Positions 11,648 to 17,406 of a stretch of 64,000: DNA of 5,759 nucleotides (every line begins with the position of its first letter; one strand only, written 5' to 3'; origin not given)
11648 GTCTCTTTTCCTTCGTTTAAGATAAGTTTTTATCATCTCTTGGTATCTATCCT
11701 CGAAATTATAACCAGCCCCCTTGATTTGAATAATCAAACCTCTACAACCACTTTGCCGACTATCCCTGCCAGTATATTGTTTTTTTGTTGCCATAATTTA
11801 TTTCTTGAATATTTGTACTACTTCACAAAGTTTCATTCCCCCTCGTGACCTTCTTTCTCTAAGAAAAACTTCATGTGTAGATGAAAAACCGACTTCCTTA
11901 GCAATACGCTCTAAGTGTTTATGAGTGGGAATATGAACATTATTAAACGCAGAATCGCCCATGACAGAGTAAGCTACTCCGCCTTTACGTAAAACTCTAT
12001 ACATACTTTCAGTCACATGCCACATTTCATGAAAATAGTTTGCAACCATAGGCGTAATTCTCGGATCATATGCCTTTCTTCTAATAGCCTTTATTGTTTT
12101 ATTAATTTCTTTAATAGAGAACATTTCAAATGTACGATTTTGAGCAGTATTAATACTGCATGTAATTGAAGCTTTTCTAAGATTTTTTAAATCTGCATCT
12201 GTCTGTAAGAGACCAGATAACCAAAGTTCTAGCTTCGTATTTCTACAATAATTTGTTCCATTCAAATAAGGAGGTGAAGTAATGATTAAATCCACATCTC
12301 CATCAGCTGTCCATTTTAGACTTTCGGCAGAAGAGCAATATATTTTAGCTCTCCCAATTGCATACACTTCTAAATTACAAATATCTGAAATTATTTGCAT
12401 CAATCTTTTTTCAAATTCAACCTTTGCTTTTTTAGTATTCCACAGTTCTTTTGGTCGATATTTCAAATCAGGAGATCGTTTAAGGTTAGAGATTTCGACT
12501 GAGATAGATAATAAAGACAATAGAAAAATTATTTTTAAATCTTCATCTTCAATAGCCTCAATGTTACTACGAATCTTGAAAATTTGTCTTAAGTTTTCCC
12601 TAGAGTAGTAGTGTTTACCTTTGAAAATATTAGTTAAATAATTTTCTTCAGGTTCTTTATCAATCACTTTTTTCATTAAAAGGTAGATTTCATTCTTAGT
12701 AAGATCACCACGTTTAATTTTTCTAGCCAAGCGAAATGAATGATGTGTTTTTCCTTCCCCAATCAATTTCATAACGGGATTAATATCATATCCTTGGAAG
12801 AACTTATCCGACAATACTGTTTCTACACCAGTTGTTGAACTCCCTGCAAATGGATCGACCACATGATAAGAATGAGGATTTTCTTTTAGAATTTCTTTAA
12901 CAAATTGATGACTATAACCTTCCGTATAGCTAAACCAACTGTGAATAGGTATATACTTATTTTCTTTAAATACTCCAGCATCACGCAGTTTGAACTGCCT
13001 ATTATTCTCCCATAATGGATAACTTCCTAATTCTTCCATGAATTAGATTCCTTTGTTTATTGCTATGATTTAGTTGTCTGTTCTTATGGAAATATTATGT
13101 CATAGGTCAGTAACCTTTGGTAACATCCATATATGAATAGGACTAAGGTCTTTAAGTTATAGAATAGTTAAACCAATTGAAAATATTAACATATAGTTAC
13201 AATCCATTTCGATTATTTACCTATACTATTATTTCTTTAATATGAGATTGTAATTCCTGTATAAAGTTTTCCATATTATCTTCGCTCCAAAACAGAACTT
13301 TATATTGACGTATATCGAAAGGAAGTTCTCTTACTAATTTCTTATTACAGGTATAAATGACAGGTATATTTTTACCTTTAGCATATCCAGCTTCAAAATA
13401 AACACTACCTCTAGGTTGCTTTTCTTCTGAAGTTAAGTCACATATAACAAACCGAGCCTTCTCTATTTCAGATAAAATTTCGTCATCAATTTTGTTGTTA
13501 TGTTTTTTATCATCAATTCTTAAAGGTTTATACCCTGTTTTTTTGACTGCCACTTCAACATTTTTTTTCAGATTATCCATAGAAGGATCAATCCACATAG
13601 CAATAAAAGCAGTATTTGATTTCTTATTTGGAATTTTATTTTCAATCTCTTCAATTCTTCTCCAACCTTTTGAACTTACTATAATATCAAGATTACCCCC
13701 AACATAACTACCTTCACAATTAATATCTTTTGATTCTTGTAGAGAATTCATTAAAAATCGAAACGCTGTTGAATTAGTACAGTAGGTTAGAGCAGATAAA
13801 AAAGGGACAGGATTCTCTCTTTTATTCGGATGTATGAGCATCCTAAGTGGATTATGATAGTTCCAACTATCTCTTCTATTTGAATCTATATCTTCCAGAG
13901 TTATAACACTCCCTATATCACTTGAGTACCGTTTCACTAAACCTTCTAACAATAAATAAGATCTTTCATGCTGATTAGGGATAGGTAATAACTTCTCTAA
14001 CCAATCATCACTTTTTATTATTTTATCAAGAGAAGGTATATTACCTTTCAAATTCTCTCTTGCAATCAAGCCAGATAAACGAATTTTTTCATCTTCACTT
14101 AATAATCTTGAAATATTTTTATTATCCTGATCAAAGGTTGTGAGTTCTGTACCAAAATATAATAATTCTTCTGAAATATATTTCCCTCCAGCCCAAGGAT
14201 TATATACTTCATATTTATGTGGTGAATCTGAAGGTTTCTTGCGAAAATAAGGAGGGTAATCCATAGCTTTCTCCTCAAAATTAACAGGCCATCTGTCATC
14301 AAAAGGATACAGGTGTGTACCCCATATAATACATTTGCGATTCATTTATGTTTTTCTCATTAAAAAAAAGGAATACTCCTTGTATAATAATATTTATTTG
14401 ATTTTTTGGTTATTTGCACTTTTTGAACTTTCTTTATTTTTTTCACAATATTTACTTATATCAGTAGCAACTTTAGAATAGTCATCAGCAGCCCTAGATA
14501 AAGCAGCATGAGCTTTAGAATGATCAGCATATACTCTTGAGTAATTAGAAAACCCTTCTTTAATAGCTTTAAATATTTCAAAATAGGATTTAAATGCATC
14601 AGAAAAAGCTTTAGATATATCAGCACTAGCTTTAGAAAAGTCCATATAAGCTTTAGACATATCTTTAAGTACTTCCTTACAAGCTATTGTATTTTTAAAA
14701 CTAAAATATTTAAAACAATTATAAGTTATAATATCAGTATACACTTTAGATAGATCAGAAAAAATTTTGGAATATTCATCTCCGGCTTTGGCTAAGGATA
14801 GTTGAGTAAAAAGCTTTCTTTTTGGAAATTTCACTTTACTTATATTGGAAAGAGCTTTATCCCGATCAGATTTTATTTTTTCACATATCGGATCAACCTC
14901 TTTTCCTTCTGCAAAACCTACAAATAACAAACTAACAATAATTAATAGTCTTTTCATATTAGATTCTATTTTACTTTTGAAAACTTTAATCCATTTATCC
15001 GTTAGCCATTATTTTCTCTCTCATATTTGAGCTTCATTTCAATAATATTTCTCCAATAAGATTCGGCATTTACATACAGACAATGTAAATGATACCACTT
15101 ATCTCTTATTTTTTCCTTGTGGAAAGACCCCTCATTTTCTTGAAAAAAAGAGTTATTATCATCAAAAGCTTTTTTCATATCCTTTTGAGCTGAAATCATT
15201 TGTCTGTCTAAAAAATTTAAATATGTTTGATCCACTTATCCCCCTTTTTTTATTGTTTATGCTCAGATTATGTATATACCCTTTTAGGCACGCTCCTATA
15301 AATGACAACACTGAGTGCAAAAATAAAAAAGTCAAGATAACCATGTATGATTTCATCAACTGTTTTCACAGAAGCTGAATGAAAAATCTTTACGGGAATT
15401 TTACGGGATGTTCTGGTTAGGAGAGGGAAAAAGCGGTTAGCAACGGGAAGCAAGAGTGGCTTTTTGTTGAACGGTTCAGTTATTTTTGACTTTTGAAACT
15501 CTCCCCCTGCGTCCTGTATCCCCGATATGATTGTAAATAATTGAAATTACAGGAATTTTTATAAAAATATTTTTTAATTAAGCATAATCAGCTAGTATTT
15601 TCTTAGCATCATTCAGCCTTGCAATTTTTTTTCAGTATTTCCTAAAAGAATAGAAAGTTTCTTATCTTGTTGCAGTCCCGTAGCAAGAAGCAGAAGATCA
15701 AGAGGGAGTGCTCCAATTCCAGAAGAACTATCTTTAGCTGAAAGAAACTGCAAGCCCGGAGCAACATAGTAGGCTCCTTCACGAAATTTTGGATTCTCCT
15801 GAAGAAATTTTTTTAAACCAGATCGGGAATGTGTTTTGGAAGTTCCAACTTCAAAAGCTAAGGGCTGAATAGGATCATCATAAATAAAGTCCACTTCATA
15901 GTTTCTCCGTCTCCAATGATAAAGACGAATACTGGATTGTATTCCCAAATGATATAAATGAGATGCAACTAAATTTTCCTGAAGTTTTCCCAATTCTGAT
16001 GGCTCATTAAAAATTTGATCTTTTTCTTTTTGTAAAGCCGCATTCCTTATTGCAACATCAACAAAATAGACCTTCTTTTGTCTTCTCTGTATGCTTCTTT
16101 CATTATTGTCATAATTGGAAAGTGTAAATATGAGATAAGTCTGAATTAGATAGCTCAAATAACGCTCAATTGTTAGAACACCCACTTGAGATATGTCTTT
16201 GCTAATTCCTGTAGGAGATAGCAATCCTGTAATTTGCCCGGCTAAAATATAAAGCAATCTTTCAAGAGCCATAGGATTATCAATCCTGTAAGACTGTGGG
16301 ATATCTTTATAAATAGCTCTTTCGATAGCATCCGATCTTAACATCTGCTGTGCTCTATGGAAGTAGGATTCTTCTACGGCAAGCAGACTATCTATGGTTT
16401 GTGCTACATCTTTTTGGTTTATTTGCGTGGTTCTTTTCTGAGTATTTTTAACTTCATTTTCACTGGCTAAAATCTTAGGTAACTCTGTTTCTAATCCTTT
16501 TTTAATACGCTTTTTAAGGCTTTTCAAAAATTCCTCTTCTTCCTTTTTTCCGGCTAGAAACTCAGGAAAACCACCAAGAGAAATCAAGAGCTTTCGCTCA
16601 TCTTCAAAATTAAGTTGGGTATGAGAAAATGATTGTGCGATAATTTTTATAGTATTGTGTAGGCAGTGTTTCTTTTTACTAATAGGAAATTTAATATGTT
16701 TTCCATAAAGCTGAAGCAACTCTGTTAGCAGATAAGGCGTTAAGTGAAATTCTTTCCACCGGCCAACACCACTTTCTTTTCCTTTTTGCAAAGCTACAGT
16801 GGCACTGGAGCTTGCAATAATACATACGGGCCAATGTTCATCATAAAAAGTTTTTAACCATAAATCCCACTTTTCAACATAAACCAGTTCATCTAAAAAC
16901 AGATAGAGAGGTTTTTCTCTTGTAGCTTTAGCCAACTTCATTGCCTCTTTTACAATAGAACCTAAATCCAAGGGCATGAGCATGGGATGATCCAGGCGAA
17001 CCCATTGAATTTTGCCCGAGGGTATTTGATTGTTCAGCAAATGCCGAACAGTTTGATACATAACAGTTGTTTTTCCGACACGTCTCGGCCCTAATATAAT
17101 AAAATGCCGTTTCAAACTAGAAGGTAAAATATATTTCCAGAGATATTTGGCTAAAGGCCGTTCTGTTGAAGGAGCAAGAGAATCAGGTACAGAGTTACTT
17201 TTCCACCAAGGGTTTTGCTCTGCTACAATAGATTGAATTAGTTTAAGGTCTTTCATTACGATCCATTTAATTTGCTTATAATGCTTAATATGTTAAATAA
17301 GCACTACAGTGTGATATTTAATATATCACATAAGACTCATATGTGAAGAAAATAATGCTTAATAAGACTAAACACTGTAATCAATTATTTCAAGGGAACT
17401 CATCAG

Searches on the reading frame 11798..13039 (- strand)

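Call 51: search_protein_families(library=pfam, proteins=[window:11798-13039:-], max_evalue=0.001)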
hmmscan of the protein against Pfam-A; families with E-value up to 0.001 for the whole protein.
window:11798-13039:- (413 aa): 1 family
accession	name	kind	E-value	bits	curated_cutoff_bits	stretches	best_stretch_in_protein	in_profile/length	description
PF01555.25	N6_N4_Mtase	-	2.1e-10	41.4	26.7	0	59-88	184-213/221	DNA methylase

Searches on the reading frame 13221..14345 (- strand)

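Call 51: search_protein_families(library=pfam, proteins=[window:13221-14345:-], max_evalue=0.001)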
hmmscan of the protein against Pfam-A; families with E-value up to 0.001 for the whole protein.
window:13221-14345:- (374 aa): 1 family
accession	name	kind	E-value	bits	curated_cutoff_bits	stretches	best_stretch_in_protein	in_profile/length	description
PF05014.21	Nuc_deoxyrib_tr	-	0.00065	20.3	28.8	0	278-335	44-99/117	Nucleoside 2-deoxyribosyltransferase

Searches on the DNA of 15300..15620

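Call 84: search_rna_families(source=window, start=15300, end=15620, threshold=evalue, max_evalue=1)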
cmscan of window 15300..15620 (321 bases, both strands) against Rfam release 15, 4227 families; matches with E-value up to 1: 2.
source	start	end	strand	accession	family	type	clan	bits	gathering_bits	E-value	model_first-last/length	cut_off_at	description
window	15566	15617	-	RF00287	SNORD44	Gene; snRNA; snoRNA; CD-box;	CL00060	20.9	40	0.047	1-61/61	no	Small nucleolar RNA SNORD44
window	15430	15528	-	RF00908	MIR529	Gene; miRNA;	-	19.5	75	0.046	1-131/131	no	MIR529 microRNA precursor family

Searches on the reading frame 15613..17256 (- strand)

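Call 51: search_protein_families(library=pfam, proteins=[window:15613-17256:-], max_evalue=0.001)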
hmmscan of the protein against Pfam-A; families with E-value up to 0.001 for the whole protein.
window:15613-17256:- (547 aa): 2 families
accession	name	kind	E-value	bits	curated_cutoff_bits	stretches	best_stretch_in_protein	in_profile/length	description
PF13635.12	DUF4143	-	3.1e-29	102.2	28.1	1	317-470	2-157/160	Domain of unknown function (DUF4143)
PF13173.12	AAA_14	-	4.2e-22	79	27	1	51-181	4-129/129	AAA domain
